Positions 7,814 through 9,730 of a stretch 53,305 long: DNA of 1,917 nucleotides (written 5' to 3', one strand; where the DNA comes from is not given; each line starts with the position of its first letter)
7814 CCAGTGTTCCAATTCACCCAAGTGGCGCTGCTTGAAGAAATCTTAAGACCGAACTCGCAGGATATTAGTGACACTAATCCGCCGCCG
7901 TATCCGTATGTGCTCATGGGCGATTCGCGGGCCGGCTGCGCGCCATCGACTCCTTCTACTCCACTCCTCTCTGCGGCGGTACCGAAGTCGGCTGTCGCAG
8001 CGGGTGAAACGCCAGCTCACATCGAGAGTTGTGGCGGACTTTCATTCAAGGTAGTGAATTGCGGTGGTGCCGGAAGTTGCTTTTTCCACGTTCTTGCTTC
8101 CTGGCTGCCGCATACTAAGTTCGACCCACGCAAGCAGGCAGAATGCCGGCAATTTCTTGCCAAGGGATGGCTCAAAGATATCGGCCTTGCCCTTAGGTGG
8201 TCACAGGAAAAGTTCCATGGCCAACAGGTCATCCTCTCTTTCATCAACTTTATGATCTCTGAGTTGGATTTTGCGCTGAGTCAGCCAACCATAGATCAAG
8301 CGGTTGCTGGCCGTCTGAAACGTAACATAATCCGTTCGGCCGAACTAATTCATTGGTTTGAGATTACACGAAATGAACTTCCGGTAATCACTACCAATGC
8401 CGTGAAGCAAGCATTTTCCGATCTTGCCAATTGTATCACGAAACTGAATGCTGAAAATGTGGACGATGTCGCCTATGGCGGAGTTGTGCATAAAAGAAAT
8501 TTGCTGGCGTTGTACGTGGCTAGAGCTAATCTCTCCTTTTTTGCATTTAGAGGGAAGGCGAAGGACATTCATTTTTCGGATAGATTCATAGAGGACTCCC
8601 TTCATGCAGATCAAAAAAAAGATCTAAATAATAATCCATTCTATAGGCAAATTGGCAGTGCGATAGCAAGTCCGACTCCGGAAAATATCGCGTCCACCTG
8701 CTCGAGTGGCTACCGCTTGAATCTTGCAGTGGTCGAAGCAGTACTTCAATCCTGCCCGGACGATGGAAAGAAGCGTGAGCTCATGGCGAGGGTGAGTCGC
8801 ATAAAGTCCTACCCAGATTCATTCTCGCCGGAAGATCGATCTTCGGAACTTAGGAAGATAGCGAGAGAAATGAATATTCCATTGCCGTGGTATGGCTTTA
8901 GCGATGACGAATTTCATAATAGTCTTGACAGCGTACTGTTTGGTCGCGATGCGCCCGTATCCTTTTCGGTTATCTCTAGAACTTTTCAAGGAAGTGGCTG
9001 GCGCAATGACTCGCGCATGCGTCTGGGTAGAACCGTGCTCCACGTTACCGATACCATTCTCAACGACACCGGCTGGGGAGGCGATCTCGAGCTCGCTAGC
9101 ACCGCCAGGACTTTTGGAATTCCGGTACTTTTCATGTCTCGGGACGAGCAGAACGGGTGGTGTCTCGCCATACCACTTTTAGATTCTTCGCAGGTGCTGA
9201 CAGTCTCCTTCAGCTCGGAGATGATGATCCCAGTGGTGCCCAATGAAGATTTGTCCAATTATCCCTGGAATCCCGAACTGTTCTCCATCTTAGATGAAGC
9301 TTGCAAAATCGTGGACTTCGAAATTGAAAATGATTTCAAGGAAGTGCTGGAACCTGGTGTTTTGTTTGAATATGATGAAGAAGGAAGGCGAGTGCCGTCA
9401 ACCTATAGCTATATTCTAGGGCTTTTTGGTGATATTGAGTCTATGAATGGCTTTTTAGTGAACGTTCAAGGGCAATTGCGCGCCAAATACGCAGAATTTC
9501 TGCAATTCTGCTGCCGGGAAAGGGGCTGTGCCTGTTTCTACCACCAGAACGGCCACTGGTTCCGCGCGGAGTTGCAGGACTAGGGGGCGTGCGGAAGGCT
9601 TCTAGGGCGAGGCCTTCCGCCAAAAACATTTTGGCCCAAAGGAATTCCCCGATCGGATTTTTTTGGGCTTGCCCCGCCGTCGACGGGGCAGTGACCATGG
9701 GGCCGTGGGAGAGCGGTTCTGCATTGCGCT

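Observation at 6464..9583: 1039-aa orphan protein with OTU-like Cys / WGG..EL / His motifs: candidate deubiquitinase effector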

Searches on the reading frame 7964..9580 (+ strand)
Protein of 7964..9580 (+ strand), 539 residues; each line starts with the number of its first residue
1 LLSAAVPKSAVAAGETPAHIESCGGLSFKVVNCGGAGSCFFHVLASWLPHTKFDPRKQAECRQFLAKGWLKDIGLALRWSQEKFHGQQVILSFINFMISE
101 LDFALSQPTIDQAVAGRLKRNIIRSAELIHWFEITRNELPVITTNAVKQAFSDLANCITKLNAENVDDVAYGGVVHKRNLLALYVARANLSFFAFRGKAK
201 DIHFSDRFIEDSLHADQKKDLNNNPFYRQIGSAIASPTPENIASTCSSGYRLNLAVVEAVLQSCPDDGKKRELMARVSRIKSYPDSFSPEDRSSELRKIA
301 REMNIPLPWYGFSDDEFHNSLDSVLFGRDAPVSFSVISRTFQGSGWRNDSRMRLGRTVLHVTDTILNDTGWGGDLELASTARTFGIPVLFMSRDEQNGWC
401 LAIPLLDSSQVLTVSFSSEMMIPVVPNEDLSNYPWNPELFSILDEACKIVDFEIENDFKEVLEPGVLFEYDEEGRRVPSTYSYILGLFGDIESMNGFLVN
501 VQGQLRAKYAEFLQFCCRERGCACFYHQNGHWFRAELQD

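Call 4: search_protein_families(library=pfam, proteins=[window:7964-9580:+], max_evalue=10)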
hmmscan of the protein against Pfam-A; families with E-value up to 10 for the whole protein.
window:7964-9580:+ (539 aa): 0 families

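Call 18: predict_structure(protein=window:7964-9580:+)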
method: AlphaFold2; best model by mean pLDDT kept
length: 539 residues; sequences in the alignment: 1
mean_pLDDT: 40.2   pTM: 0.28
mean pLDDT of the five models: 40.2, 35.4, 33.8, 33.7, 31.1
residues with pLDDT >= 90: 1; 70-90: 21; 50-70: 60; < 50: 457
segments of 3 or more residues with pLDDT < 50: 1-86, 107-109, 111-147, 157-249, 308-513, 515-534, 536-539
pLDDT, mean of each block of 10 residues (from residue 1): 33 34 33 38 40 43 43 40 46 54 51 46 46 39 47 49 37 29 36 30 29 34 39 35 41 57 68 84 59 70 52 39 31 22 25 25 31 37 34 36 36 33 30 34 34 28 33 37 33 37 41 48 44 42
secondary structure, 60 per line:
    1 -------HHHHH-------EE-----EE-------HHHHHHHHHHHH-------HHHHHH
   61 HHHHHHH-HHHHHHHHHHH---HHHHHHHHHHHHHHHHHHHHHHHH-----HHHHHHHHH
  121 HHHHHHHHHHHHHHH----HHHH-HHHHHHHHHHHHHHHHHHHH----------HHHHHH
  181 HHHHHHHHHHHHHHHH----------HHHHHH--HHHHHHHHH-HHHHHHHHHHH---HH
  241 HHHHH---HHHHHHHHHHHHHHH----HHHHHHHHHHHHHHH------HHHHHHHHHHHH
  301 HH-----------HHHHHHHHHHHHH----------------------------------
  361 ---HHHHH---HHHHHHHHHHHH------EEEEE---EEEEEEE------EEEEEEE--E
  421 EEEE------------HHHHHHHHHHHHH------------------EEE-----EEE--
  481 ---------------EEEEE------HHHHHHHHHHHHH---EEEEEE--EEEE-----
elements in order: H8-12 H36-47 H55-67 H69-79 H83-106 H112-135 H140-143 H145-164 H175-196 H207-212 H215-223 H225-235 H239-245 H249-263 H268-282 H289-302 H314-326 H364-368 H372-383 E390-394 E398-404 E411-417 E420-424 H437-449 E468-470 E476-478 E496-500 H507-519 E523-528 E531-534

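Call 33: search_solved_structures(query=A2, max_evalue=10, show_alignments=5)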
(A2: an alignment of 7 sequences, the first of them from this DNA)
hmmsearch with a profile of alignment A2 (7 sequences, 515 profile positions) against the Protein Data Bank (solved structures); distinct sequences matched with E-value up to 10: 9.
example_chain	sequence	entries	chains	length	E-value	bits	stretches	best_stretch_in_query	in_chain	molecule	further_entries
7y5m_A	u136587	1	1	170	0.00029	22.9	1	10-36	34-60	RNA-directed RNA polymerase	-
11ny_A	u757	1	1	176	0.00032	22.8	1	10-36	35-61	RNA-directed RNA polymerase L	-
1m1j_A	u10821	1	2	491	0.0051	18.8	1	48-114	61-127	Fibrinogen alpha subunit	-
1ei3_A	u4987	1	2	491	0.0055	18.7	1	48-114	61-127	FIBRINOGEN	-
11ns_A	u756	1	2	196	0.17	13.8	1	340-366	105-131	RNA-directed RNA polymerase L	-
2d3e_A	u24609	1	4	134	0.2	13.6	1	45-115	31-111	General control protein GCN4 and Tropomyosin 1 alpha chain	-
4nbo_A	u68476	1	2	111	0.39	12.6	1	42-89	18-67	Steroid receptor RNA activator 1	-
5apx_A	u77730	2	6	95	0.66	11.9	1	50-114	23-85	GENERAL CONTROL PROTEIN GCN4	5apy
2efr_A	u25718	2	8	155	9.7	8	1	54-141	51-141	General control protein GCN4 and Tropomyosin 1 alpha chain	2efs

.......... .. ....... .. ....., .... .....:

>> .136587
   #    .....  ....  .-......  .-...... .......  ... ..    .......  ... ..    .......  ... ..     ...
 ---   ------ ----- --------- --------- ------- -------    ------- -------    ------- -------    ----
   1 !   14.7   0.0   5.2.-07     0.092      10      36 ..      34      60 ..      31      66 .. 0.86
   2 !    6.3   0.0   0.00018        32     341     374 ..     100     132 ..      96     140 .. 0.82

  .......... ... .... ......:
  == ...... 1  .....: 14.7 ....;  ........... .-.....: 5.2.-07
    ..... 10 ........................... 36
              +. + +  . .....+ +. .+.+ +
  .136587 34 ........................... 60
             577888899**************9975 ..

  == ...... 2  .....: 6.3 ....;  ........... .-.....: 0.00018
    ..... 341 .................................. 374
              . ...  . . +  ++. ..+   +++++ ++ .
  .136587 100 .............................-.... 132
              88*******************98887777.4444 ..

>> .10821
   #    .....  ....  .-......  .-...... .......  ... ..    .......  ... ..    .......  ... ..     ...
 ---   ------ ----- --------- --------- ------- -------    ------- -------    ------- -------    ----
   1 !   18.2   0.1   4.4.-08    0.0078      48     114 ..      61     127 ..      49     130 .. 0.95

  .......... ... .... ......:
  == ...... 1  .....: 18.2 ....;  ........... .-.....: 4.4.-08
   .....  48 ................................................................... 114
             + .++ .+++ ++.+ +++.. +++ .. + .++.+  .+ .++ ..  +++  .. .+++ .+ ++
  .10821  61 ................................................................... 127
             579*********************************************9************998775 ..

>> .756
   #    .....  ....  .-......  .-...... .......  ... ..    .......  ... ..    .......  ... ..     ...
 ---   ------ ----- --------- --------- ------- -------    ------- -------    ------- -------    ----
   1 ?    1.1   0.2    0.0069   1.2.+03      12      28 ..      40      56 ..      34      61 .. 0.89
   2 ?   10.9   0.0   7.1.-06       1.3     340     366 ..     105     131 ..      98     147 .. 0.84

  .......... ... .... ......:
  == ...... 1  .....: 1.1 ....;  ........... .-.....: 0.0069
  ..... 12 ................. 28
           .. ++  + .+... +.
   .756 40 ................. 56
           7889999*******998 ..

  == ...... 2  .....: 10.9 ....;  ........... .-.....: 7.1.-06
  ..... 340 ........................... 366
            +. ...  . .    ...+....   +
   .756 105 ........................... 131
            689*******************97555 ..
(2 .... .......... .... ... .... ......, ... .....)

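Call 34: find_homologous_proteins(query=A2, max_evalue=0.001)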
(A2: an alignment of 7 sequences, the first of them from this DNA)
Query A2 (7 sequences) (523 aa, profile of the alignment): 1 proteins with E <= 0.001 among 8000 candidates.
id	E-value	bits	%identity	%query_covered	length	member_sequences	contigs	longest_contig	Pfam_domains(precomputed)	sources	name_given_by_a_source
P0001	2.8e-196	671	100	100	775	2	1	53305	-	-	-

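Call 38: find_related_loci(query=A2, collection=viral_contigs, flank=5000)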
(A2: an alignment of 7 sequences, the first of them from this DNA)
Query A2 (523 aa) in viral_contigs; peptide patterns used: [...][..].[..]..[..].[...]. (x = any residue, [..] = any of these).
43 stretches matched a pattern; 3 encode a relative of the query (tblastn E <= 1e-3); 3 distinct loci.
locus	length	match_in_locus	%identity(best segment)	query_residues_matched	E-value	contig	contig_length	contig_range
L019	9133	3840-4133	28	8-111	4e-5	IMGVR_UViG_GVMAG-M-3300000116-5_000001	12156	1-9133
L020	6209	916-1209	27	8-111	6e-5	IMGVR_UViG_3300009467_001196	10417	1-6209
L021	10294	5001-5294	28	8-111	4e-5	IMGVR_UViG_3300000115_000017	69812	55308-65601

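Call 41: search_protein_families(library=pfam, proteins=[L019:3675-4403:+], max_evalue=10)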
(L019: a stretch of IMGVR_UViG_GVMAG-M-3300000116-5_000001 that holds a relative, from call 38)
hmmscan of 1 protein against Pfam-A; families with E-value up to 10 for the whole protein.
L019:3675-4403:+ (243 aa): 1 family
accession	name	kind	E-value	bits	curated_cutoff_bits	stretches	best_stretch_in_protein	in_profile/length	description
PF02338.25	OTU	-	4.6e-05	24.4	23.3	1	67-207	2-128/128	OTU-like cysteine protease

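Call 42: search_solved_structures(query=L019:3675-4403:+, max_evalue=10, show_alignments=2)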
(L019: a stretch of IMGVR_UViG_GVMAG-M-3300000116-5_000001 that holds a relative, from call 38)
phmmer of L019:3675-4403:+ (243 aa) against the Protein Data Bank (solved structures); distinct sequences matched with E-value up to 10: 24.
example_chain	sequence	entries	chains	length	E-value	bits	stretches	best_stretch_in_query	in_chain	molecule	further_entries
6oar_A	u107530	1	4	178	0.0033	20.2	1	142-208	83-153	RNA-dependent RNA polymerase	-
4hxd_B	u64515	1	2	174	0.0096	18.6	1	145-209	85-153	RNA-directed RNA polymerase L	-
3prm_A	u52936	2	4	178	0.01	18.5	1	152-209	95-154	RNA-directed RNA polymerase L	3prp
5v5h_A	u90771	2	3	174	0.01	18.5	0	152-209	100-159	RNA-directed RNA polymerase L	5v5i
3pse_A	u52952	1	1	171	0.01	18.5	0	152-209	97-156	RNA polymerase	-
5v5g_A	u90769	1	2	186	0.011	18.4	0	152-209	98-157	RNA-directed RNA polymerase L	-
3pt2_A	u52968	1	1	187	0.011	18.4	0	152-209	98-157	RNA polymerase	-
3phw_A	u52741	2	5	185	0.011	18.4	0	152-209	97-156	RNA-directed RNA polymerase L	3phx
3znh_A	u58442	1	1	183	0.012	18.4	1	152-209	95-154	UBIQUITIN THIOESTERASE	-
3phu_A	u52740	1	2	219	0.02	17.6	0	152-209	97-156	RNA-directed RNA polymerase L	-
7w54_A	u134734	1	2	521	0.096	15.4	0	153-183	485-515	Lpg2248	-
7y5m_A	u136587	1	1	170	0.14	14.8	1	57-89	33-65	RNA-directed RNA polymerase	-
11ny_A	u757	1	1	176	0.15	14.7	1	57-89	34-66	RNA-directed RNA polymerase L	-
6oat_A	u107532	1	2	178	0.66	12.6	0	107-209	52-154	RNA-dependent RNA polymerase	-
6vab_A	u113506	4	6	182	0.68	12.6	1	104-176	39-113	Vacuolar protein sorting-associated protein 29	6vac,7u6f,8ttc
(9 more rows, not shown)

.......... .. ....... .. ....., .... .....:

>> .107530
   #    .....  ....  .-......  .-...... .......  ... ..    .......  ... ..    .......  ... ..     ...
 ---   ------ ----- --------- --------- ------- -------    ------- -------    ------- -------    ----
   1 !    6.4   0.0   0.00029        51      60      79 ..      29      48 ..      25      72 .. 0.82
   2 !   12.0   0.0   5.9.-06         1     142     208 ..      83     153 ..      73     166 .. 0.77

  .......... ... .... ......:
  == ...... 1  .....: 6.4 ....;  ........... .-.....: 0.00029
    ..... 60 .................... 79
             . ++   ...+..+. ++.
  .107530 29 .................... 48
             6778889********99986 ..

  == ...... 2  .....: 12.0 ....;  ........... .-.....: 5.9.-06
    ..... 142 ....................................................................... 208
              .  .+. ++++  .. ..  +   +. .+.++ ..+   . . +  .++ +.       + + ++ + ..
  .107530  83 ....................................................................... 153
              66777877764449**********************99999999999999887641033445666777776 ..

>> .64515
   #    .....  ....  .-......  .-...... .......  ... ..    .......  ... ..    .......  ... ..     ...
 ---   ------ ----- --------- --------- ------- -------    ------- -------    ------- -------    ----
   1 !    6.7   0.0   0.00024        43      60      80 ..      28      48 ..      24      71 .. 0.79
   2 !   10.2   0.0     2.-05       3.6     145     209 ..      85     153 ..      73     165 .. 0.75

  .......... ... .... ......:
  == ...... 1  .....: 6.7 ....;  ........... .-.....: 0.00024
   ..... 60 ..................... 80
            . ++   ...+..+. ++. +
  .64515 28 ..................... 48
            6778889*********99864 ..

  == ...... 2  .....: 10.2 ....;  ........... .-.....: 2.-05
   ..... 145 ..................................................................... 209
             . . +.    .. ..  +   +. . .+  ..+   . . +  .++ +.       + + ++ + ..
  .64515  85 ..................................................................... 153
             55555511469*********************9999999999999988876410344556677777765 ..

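Call 65: find_related_loci(query=L019:3675-4403:+, collection=viral_contigs, flank=300)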
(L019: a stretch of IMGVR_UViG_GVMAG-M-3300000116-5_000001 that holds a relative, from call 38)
Query L019:3675-4403:+ (243 aa) in viral_contigs; peptide patterns used: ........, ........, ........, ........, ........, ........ (x = any residue, [..] = any of these).
58 stretches matched a pattern; 22 encode a relative of the query (tblastn E <= 1e-3); 20 distinct loci.
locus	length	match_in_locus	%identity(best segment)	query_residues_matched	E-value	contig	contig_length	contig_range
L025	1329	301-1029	100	1-243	4e-171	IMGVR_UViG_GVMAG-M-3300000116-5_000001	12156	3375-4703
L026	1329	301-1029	99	1-243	3e-172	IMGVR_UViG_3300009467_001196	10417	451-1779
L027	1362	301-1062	68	1-242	7e-110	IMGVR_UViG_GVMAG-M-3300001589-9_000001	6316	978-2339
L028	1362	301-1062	68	1-242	9e-110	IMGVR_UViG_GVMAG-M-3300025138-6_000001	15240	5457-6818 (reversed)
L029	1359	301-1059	68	1-241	8e-109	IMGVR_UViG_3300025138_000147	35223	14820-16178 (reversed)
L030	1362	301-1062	67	1-242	3e-108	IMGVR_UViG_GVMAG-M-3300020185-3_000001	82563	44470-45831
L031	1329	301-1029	100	1-243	4e-172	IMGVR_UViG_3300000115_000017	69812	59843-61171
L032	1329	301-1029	49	4-239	4e-66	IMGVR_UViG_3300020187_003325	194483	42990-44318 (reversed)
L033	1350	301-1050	44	4-240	3e-63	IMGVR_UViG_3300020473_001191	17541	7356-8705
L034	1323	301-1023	84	1-243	1e-135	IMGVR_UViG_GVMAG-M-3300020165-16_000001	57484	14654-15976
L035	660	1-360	84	122-243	5e-59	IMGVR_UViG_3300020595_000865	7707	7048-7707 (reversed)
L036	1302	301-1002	42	3-230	7e-52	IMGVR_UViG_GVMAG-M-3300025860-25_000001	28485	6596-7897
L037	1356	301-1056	35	4-240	7e-44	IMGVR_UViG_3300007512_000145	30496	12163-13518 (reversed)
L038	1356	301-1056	35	4-240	7e-44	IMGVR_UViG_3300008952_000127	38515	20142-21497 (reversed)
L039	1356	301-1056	35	4-240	7e-44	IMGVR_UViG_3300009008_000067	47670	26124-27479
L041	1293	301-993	38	3-233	4e-43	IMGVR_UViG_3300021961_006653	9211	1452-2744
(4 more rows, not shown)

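Call 72: predict_structure(alignment_id=A4)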
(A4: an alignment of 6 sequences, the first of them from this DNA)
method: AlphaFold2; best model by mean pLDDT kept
length: 523 residues; sequences in the alignment: 6
mean_pLDDT: 79.1   pTM: 0.78
mean pLDDT of the five models: 79.1, 77.8, 74.5, 71.8, 71.1
residues with pLDDT >= 90: 147; 70-90: 255; 50-70: 85; < 50: 36
segments of 3 or more residues with pLDDT < 50: 403-418, 443-454, 459-462
pLDDT, mean of each block of 10 residues (from residue 1): 72 81 84 60 89 93 91 94 96 94 94 90 73 92 84 89 89 72 65 78 73 92 89 90 89 92 83 82 87 74 86 80 74 87 93 82 86 78 77 70 43 43 69 74 45 46 56 71 71 82 84 83 80
secondary structure, 60 per line:
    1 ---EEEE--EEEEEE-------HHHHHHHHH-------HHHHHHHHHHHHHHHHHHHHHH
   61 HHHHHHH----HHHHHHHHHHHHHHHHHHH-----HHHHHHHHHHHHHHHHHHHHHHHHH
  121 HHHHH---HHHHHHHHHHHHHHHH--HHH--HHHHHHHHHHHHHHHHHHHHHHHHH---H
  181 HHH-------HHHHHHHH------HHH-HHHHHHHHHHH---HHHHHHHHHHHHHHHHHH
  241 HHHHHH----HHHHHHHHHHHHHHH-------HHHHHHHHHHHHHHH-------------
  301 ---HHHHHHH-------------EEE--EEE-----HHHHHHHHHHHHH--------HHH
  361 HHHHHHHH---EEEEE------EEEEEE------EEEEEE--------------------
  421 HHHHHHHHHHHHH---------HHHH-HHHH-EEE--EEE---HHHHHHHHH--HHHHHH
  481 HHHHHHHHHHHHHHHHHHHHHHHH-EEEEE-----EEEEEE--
elements in order: E4-7 E10-15 H23-31 H39-67 H72-90 H96-125 H129-144 H152-176 H180-183 H191-198 H209-219 H223-246 H251-265 H273-287 H304-310 E324-326 E329-331 H337-349 H358-368 E372-376 E383-388 E395-400 H421-433 H443-446 H448-451 E453-455 E458-460 H464-472 H475-504 E506-510 E516-521

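Call 74: fold_search(model_id=the predicted structure, library=pdb)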
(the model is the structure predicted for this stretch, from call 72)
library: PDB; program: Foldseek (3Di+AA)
matches with E <= 10: 140; with E <= 0.001: 0
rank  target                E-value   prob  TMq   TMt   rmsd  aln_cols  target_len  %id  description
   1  3dby_H                1.9e-01  0.44  0.14  0.24  14.8       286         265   12  Crystal structure of uncharacterized protein from Bacillus cereus G9241 (CSAP Target) (released 2008-07-29)
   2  3dby_B                3.0e-01  0.35  0.14  0.24  14.5       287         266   12  Crystal structure of uncharacterized protein from Bacillus cereus G9241 (CSAP Target) (released 2008-07-29)
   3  3dby_N                3.1e-01  0.35  0.14  0.24  14.5       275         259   13  Crystal structure of uncharacterized protein from Bacillus cereus G9241 (CSAP Target) (released 2008-07-29)
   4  3dby_L                3.7e-01  0.33  0.13  0.24  14.8       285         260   10  Crystal structure of uncharacterized protein from Bacillus cereus G9241 (CSAP Target) (released 2008-07-29)
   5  7f9x                  6.2e-01  0.13  0.11  0.19  22.6       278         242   14  Structure of the second OTU domain of LotA (released 2021-10-20)
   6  7uni_C                7.3e-01  0.60  0.21  0.36   9.6       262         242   10  De novo designed chlorophyll dimer protein with Zn pheophorbide a methyl ester, SP2-ZnPPaM (released 2023-04-19)
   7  7x0t_A                9.1e-01  0.04  0.08  0.07  28.2       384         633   13  Cryo-EM structure of human ABCD1 E630Q in the presence of C26:0-CoA and ATP (released 2023-03-22)
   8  7uni_B                1.3e+00  0.51  0.22  0.36   9.6       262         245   12  De novo designed chlorophyll dimer protein with Zn pheophorbide a methyl ester, SP2-ZnPPaM (released 2023-04-19)
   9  7unh_A                1.3e+00  0.41  0.21  0.33  10.3       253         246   11  De novo designed chlorophyll dimer protein in apo state, SP2 (released 2023-04-19)
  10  9exk                  1.7e+00  0.14  0.12  0.07  19.8       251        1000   14  Scalable protein design using hallucination in a relaxed sequence space (released 2024-10-16)
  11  8qae_A                1.8e+00  0.10  0.13  0.23  18.6       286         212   13  X-ray crystal structure of a de novo designed single-chain antiparallel 6-helix alpha-helical barrel, sc-apCC-6-SLLA (released 2024-07-03)
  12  1ezf_C                1.8e+00  0.05  0.09  0.13  19.6       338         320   11  CRYSTAL STRUCTURE OF HUMAN SQUALENE SYNTHASE (released 2000-10-18)
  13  3wej                  2.0e+00  0.04  0.09  0.13  20.0       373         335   12  Crystal structure of the human squalene synthase F288A mutant in complex with presqualene pyrophosphate (released 2014-02-12)
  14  7shn_A                2.2e+00  0.02  0.08  0.07  29.0       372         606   13  Cryo-EM structure of oleoyl-CoA-bound human peroxisomal fatty acid transporter ABCD1 (released 2021-11-03)
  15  7rtu_B                2.2e+00  0.04  0.09  0.12  30.9       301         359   11  Cryo-EM structure of a TTYH2 trans-dimer (released 2021-08-25)
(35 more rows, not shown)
